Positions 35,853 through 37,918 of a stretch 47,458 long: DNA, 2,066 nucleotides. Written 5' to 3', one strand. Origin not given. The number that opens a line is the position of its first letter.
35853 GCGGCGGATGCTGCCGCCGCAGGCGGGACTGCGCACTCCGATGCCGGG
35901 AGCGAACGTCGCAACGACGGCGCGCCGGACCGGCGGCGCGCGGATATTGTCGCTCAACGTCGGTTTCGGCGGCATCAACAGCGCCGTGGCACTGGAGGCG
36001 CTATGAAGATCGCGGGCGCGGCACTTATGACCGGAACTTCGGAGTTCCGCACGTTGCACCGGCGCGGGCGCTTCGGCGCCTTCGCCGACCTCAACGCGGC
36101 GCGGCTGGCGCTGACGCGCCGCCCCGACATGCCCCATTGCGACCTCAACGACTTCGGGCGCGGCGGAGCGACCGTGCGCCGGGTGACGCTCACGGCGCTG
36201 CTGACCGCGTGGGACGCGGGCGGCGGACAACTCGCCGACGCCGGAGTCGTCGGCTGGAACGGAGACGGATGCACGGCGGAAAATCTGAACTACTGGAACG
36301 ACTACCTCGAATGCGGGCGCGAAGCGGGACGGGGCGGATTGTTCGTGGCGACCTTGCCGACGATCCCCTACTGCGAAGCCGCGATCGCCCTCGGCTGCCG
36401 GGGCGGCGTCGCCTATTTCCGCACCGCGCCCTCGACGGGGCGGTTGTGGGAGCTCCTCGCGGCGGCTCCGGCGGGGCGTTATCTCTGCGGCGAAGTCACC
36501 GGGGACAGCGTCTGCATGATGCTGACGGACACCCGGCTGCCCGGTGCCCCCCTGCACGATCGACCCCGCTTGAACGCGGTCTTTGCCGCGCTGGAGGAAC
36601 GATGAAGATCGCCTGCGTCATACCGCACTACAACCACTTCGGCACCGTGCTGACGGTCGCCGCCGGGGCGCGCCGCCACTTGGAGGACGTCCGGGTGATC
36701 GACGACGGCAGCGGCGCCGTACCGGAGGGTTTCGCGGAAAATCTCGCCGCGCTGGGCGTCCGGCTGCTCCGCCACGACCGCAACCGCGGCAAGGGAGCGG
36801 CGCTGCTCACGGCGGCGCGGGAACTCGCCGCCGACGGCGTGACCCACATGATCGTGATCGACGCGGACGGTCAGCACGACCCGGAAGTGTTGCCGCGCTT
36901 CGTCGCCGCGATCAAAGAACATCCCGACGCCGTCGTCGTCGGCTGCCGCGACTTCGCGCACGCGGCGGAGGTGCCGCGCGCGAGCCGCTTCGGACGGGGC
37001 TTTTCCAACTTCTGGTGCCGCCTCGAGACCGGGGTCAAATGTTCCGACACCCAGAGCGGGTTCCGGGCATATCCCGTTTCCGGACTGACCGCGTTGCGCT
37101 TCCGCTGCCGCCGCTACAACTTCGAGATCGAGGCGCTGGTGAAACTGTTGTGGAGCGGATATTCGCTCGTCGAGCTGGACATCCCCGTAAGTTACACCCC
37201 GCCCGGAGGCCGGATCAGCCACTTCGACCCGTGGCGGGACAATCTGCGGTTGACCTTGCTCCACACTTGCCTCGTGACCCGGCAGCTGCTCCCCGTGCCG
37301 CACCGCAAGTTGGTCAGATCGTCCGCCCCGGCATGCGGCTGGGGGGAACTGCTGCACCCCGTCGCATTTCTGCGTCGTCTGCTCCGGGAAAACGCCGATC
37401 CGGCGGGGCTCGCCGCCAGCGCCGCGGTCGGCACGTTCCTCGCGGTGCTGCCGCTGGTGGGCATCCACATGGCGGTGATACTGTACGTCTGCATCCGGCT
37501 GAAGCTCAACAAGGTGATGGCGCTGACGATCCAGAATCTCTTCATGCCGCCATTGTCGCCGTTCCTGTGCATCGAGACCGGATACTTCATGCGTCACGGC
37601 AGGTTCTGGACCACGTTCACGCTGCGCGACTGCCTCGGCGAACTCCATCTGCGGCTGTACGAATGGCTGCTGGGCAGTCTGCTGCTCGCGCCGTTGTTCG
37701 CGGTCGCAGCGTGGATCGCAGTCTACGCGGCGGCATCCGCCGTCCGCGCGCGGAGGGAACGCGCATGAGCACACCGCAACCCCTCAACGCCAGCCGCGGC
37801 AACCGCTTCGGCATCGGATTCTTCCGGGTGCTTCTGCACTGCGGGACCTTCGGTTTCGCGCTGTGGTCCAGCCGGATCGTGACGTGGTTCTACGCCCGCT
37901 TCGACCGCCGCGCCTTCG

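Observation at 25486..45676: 20-kb aryl-polyene-type (type II FAS/PKS + lipid anchoring + envelope export) cluster with non-canonical gene content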

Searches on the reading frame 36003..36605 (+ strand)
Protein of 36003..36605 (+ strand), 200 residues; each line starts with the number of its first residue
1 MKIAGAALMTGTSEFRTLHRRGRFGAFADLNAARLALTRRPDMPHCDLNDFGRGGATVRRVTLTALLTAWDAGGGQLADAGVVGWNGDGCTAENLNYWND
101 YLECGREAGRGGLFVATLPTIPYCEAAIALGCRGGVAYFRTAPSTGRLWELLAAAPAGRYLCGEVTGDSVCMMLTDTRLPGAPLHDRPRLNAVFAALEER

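Call 8: search_protein_families(library=pfam, proteins=[window:36003-36605:+], max_evalue=0.01)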
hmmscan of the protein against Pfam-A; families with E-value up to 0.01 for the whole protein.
window:36003-36605:+ (200 aa): 0 families

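Call 10: search_protein_families(library=ncbifam, proteins=[window:36003-36605:+], max_evalue=0.01)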
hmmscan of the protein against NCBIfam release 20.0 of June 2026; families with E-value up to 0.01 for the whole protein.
window:36003-36605:+ (200 aa): 0 families

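Call 29: search_solved_structures(query=window:36003-36605:+, max_evalue=10, show_alignments=2)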
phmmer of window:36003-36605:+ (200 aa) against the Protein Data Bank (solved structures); distinct sequences matched with E-value up to 10: 3.
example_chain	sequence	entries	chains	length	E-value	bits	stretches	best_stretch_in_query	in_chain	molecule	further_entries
4f36_A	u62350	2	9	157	0.41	13.5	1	133-165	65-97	Nucleoside diphosphate kinase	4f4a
4fkx_A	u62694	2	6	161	0.43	13.5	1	133-165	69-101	Nucleoside diphosphate kinase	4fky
8cli_C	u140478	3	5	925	0.77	12.6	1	130-179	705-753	General transcription factor 3C polypeptide 2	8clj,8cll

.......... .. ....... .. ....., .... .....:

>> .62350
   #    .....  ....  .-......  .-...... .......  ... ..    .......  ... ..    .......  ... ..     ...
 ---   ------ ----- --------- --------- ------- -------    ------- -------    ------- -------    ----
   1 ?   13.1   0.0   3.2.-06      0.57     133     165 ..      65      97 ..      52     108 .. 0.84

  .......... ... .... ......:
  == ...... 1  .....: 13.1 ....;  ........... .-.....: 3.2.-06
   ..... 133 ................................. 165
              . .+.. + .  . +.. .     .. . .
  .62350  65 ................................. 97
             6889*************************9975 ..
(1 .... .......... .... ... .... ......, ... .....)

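Call 31: find_homologous_proteins(query=window:36003-36605:+, max_evalue=0.001)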
Query window:36003-36605:+ (200 aa): 120 proteins with E <= 0.001 among 3801 candidates.
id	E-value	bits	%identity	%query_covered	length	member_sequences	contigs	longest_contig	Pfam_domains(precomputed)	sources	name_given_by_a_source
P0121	4.8e-130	449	100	100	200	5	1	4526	-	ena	-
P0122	7.1e-90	318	76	99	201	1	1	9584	-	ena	-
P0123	1.0e-88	314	74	100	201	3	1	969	-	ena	-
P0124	9.3e-88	311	73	100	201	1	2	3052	-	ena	-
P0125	2.0e-86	307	72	99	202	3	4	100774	-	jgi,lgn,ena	jgi:hypothetical protein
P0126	3.0e-86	306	74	99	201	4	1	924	-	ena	-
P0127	2.4e-85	303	71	100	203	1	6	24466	-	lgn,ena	-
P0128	5.3e-85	302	71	99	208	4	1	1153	-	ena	-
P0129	8.7e-85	302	70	99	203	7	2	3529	-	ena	-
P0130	2.4e-83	297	70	100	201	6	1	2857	-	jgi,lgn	jgi:hypothetical protein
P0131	6.7e-82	292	67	100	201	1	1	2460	-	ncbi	-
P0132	2.2e-81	291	69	100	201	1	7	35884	-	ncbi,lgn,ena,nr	ncbi:MAG: hypothetical protein IJU70_08705 [Lentisphaeria bacterium]|nr:hypothetical protein [Lentis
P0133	7.1e-80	286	68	100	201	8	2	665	-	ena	-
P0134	1.4e-79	285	67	99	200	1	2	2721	-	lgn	-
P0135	8.5e-79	282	68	100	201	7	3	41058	-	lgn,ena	-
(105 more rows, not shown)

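Call 49: predict_structure(alignment_id=A2)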
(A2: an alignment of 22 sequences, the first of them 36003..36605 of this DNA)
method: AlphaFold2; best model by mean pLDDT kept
length: 200 residues; sequences in the alignment: 22
mean_pLDDT: 89.4   pTM: 0.88
mean pLDDT of the five models: 89.4, 87.2, 87.1, 85.6, 84.1
residues with pLDDT >= 90: 148; 70-90: 38; 50-70: 8; < 50: 6
segments of 3 or more residues with pLDDT < 50: 110-113
pLDDT, mean of each block of 10 residues (from residue 1): 96 96 96 95 90 90 97 91 89 73 70 52 93 92 95 95 96 96 92 94
secondary structure, 60 per line:
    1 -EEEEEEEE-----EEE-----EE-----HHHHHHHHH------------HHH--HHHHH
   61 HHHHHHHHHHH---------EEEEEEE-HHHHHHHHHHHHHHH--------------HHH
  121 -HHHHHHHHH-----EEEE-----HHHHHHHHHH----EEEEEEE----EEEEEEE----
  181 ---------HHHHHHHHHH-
elements in order: E2-9 E15-17 H30-38 H56-71 E81-87 H89-103 H122-130 E136-139 H145-154 E159-165 E170-176 H190-199

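Call 53: fold_search(model_id=the predicted structure, library=pdb)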
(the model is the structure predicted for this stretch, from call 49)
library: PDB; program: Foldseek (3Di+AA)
matches with E <= 10: 680; with E <= 0.001: 2
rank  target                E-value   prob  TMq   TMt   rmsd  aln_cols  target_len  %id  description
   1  6qsp_B                6.0e-04  1.00  0.56  0.49   6.6       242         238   11  Ketosynthase (ApeO) in Complex with its Chain Length Factor (ApeC) from Xenorhabdus doucetiae (released 2019-04-03)
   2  4c6u                  6.8e-04  1.00  0.49  0.26   9.3       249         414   16  Crystal structure of M. tuberculosis KasA in complex with TLM5 (released 2013-10-09)
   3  4c6w_A                1.5e-03  1.00  0.49  0.27   8.8       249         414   15  Crystal structure of M. tuberculosis C171Q KasA (released 2013-10-09)
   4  1tqy_B                1.8e-03  1.00  0.49  0.27   9.5       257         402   12  The Actinorhodin Ketosynthase/Chain Length Factor (released 2004-07-27)
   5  5ld8_A                2.0e-03  1.00  0.50  0.27   9.0       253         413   15  GSK3011724A cocrystallised with Mycobacterium tuberculosis H37Rv KasA (released 2016-09-21)
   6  1zow_A                3.5e-03  0.97  0.40  0.27  12.3       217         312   10  Crystal Structure of S. aureus FabH, beta-ketoacyl carrier protein synthase III (released 2005-08-09)
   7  6kxd_A                3.5e-03  0.90  0.39  0.22  11.8       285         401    9  The ishigamide ketosynthase/chain length factor (released 2020-05-06)
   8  8qer_B                4.5e-03  0.99  0.48  0.26   9.6       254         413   12  Pseudomonas aeruginosa FabF C164A in complex with 4-(1H-pyrazole-3-carbonylamino)pentanoic acid (released 2024-01-10)
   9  7f27_A                4.8e-03  0.99  0.50  0.28   9.2       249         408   10  Crystal structure of polyketide ketosynthase (released 2022-06-15)
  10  4b7v_B                5.5e-03  0.99  0.48  0.26   9.7       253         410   12  Structure of wild type Pseudomonas aeruginosa FabF (KASII) (released 2013-09-04)
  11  3h76_A                5.5e-03  0.82  0.36  0.24  11.7       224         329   14  Crystal structure of PqsD, a key enzyme in Pseudomonas aeruginosa quinolone signal biosynthesis pathway (released 2009-09-15)
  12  5tt4_B                6.7e-03  0.91  0.39  0.24  11.9       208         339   14  Determining the Molecular Basis For Starter Unit Selection During Daunorubicin Biosynthesis (released 2016-11-23)
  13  3h78_A                6.7e-03  0.80  0.36  0.24  12.3       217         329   15  Crystal structure of Pseudomonas aeruginosa PqsD C112A mutant in complex with anthranilic acid (released 2009-09-15)
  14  4ls8_A                8.0e-03  0.98  0.49  0.26  10.1       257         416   12  Crystal structure of Bacillus subtilis beta-ketoacyl-ACP synthase II (FabF) in a covalent complex with cerulenin (released 2014-04-02)
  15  7f27_C                8.0e-03  0.98  0.49  0.27   9.3       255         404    7  Crystal structure of polyketide ketosynthase (released 2022-06-15)
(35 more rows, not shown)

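Call 85: search_protein_families(library=pfam, proteins=[window:36003-36605:+], max_evalue=10)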
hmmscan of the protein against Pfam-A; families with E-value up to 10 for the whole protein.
window:36003-36605:+ (200 aa): 0 families

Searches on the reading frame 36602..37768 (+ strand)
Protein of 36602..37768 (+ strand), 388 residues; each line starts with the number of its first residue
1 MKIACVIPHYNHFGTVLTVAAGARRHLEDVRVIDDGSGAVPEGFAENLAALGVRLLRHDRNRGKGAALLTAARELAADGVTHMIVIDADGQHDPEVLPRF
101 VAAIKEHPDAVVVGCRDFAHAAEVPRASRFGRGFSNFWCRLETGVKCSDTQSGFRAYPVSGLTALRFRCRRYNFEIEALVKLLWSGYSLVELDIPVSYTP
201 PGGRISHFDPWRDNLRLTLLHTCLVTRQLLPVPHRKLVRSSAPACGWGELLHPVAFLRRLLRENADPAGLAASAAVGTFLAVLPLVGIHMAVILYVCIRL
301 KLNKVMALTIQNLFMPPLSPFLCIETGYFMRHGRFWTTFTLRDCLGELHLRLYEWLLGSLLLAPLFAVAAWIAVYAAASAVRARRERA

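Call 8: search_protein_families(library=pfam, proteins=[window:36602-37768:+], max_evalue=0.01)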
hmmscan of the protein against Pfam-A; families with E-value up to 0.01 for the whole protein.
window:36602-37768:+ (388 aa): 2 families
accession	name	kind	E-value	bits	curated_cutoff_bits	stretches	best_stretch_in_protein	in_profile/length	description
PF00535.33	Glycos_transf_2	-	1.5e-17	64.5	23.3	1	6-128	3-127/168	Glycosyl transferase family 2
PF09835.14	DUF2062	-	6.9e-12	46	27.4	1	256-386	7-146/147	Uncharacterized protein conserved in bacteria (DUF2062)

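Call 10: search_protein_families(library=ncbifam, proteins=[window:36602-37768:+], max_evalue=0.01)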
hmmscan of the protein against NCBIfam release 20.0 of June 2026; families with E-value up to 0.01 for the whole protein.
window:36602-37768:+ (388 aa): 10 families
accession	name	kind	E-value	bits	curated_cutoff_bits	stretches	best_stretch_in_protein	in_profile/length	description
NF058614.1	PPMAGASynPpgS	equivalog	1.4e-12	47.6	370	1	5-157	4-157/226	polyprenyl-phospho-N-acetylgalactosaminyl synthase PpgS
TIGR04182.1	glyco_TIGR04182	equivalog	2.3e-11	43.6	325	1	3-217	2-210/293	S-layer glycoprotein N-glycosyltransferase AglJ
NF041391.1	DPhHxTase_Halo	equivalog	2.7e-08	33.1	375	1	28-195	25-182/213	dolichyl-phosphate hexose transferase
NF047588.1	GlcsyltransPgfSStrep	equivalog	2.6e-07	30.2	500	1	2-165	2-167/308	glycosyltransferase PgfS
NF047382.1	T4SS_eff_BspA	equivalog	5.2e-05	23.2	300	1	258-385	34-172/179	type IV secretion system effector BspA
TIGR03546.1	TIGR03546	subfamily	8.8e-05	22.4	79.45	1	257-321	6-69/154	TIGR03546 family protein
TIGR03965.1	mycofact_glyco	equivalog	0.00016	20.7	280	1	3-130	76-204/467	mycofactocin biosynthesis glycosyltransferase MftF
NF007986.1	PRK10714.1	equivalog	0.00061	18.9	529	1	29-116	40-127/316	undecaprenyl-phosphate 4-deoxy-4-formamido-L-arabinose transferase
NF041875.1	EPS_EpsD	equivalog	0.003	17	370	1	29-115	32-115/325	exopolysaccharide biosynthesis glycosyltransferase EpsD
TIGR03937.1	PgaC_IcaA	equivalog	0.0032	16.5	422.3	1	3-112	47-158/407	poly-beta-1,6-N-acetyl-D-glucosamine synthase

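Call 34: search_dna_similar(query=window:36602-37768:+, collection=plasmids, mode=protein, max_rows=25)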
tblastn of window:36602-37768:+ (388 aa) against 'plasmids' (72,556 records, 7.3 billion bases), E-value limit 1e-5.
Records with a match: 208; places in all: 218; records where one place covers at least 80% of the query: 2.
Best place of each record, by identity: <60% 208.
By first word of the organism name: Ralstonia 103; Pseudoalteromonas 10; Halorussus 10; Haladaptatus 9; Burkholderia 5; Acinetobacter 4; Caballeronia 4; Cupriavidus 4; Haloarcula 4; Methanosarcina 4; and 38 more.
By predicted mobility (MOB-suite, as given by PLSDB): non-mobilizable 101; mobilizable 101; conjugative 6.
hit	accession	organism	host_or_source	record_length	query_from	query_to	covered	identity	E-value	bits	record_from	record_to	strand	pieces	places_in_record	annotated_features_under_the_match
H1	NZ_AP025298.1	Persicobacter psychrovividus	-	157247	2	346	89%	30.5%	2e-45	174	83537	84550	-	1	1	DUF2062 domain-containing protein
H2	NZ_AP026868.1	Aureispira anguillae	Anguilla japonica,Standard,head of ...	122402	5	303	77%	32.0%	4e-42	164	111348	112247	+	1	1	DUF2062 domain-containing protein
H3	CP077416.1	Acinetobacter junii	cell culture,soil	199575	1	347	89%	27.3%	4e-22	105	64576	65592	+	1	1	record has no annotation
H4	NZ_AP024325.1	Caballeronia sp. NK8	-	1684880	5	233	59%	39.7%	3e-29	127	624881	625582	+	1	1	none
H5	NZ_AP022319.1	Burkholderia sp. THE68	Togo hemipterus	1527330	5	233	59%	39.7%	4e-29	126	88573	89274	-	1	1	none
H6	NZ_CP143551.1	Burkholderia multivorans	Homo sapiens,bronchoalveolar lavage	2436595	3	233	60%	39.1%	5e-27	120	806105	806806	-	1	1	none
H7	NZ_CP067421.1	Skermanella sp. TT6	Homo sapiens,single cell,skin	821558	5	225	57%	40.3%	1e-29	128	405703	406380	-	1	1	glycosyltransferase family 2 protein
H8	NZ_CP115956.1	Ralstonia pseudosolanacearum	Solanum tuberosum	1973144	4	233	59%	38.7%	4e-28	123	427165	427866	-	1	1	none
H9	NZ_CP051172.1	Ralstonia pseudosolanacearum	Whole organism,potato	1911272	4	233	59%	38.7%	6e-28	123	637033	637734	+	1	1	none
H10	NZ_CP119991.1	Halobaculum marinum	cell culture,sediment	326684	2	302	78%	29.3%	7e-17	90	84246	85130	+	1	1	glycosyltransferase family 2 protein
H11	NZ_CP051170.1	Ralstonia pseudosolanacearum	Whole organism,potato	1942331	4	233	59%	38.2%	5e-28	123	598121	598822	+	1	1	none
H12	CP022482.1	Ralstonia solanacearum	peanut,cell culture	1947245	6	233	59%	38.3%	6e-29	126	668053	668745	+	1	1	acyltransferase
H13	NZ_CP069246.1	Ralstonia pseudosolanacearum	Arachis hypogaea,tissue sample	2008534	6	233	59%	38.3%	6e-29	126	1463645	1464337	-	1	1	none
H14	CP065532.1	Ralstonia solanacearum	peanut,whole organism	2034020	6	233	59%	38.3%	6e-29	126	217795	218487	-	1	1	none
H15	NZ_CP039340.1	Ralstonia pseudosolanacearum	-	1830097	6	233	59%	38.3%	7e-29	125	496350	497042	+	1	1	none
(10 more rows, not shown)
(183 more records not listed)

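Call 36: get_annotated_region(hit=H12, flank=16000)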
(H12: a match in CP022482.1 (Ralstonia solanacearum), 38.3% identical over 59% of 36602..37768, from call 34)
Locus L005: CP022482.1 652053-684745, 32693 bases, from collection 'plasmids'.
description: Ralstonia solanacearum strain HA4-1 plasmid HA4-1MP, complete sequence
organism: Ralstonia solanacearum (NCBI taxid 305)
taxonomy: Bacteria; Pseudomonadota; Betaproteobacteria; Burkholderiales; Burkholderiaceae; Ralstonia; Ralstonia solanacearum
host: -; source: peanut,cell culture; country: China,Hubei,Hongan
typing (MOB-suite, as given by PLSDB): non-mobilizable
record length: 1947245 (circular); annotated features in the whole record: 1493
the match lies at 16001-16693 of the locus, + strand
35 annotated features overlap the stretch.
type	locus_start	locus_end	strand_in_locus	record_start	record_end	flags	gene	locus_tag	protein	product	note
CDS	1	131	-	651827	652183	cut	-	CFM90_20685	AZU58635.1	flagellar protein FliT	-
CDS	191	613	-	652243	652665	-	fliS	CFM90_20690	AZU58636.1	flagellar protein FliS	-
CDS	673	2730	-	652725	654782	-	-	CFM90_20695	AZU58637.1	flagellar hook protein FliD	-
CDS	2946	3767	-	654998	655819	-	-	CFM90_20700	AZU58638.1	flagellin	-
CDS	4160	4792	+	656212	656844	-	-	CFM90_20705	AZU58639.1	DNA-binding response regulator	-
CDS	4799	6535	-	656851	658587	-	-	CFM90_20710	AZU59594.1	GGDEF domain-containing protein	-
CDS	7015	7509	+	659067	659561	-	-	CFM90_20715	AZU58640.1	flagellar basal body-associated protein FliL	-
CDS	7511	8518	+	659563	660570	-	-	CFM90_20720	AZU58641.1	flagellar motor switch protein FliM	-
CDS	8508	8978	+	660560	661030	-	-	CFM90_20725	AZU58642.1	flagellar motor switch protein FliN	-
CDS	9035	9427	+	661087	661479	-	fliO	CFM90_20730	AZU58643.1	flagellar biosynthetic protein FliO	-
CDS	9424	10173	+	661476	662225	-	fliP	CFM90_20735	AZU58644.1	flagellar biosynthetic protein FliP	-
CDS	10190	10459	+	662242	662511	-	fliQ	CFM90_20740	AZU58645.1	flagellar export apparatus protein FliQ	-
CDS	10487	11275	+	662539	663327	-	fliR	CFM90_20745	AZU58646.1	flagellar biosynthetic protein FliR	-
CDS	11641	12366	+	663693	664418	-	-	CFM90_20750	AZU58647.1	3-oxoacyl-ACP synthase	-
CDS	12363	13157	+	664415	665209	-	-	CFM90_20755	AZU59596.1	1-acyl-sn-glycerol-3-phosphate acyltransferase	-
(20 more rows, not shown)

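Call 41: get_annotated_region(hit=H1, flank=20000)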
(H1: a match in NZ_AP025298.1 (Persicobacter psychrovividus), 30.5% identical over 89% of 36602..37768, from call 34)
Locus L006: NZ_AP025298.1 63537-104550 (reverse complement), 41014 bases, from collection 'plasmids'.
description: Persicobacter psychrovividus strain NBRC 101262 plasmid pPP6, complete sequence
organism: Persicobacter psychrovividus (NCBI taxid 387638)
taxonomy: Bacteria; Bacteroidota; Cytophagia; Cytophagales; Persicobacteraceae; Persicobacter; Persicobacter psychrovividus
host: -; source: -; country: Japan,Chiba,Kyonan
typing (MOB-suite, as given by PLSDB): non-mobilizable
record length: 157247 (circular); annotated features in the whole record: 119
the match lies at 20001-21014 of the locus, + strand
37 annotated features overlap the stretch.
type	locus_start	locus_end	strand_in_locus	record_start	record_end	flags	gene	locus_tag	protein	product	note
CDS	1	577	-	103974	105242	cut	-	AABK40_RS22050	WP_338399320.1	hypothetical protein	-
CDS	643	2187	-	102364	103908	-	-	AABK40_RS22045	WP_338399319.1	amidase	-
CDS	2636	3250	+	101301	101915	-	-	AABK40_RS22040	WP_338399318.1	hypothetical protein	-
CDS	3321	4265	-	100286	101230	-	-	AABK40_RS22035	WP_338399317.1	hypothetical protein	-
CDS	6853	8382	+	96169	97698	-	-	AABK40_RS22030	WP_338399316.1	aromatic amino acid ammonia-lyase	-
CDS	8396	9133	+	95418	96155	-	fabG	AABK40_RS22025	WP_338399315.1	3-oxoacyl-ACP reductase FabG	-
CDS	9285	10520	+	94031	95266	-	-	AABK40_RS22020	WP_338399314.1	beta-ketoacyl-[acyl-carrier-protein] synthase family protein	GO:0006633 - fatty acid biosynthetic process [Evidence IEA]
CDS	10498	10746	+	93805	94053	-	-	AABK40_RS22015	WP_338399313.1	phosphopantetheine-binding protein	-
CDS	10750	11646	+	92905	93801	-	-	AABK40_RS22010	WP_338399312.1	lipid A biosynthesis acyltransferase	-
CDS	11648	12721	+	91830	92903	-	-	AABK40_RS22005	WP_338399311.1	class I SAM-dependent methyltransferase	-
CDS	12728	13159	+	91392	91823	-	-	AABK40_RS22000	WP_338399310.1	hypothetical protein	-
CDS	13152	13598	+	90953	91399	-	-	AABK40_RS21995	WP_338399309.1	acyl-CoA thioesterase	-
CDS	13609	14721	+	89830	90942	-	-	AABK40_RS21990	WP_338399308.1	beta-ketoacyl synthase N-terminal-like domain-containing protein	-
CDS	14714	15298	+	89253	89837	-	-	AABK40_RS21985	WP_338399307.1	hypothetical protein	-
CDS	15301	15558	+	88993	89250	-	-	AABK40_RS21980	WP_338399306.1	phosphopantetheine-binding protein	-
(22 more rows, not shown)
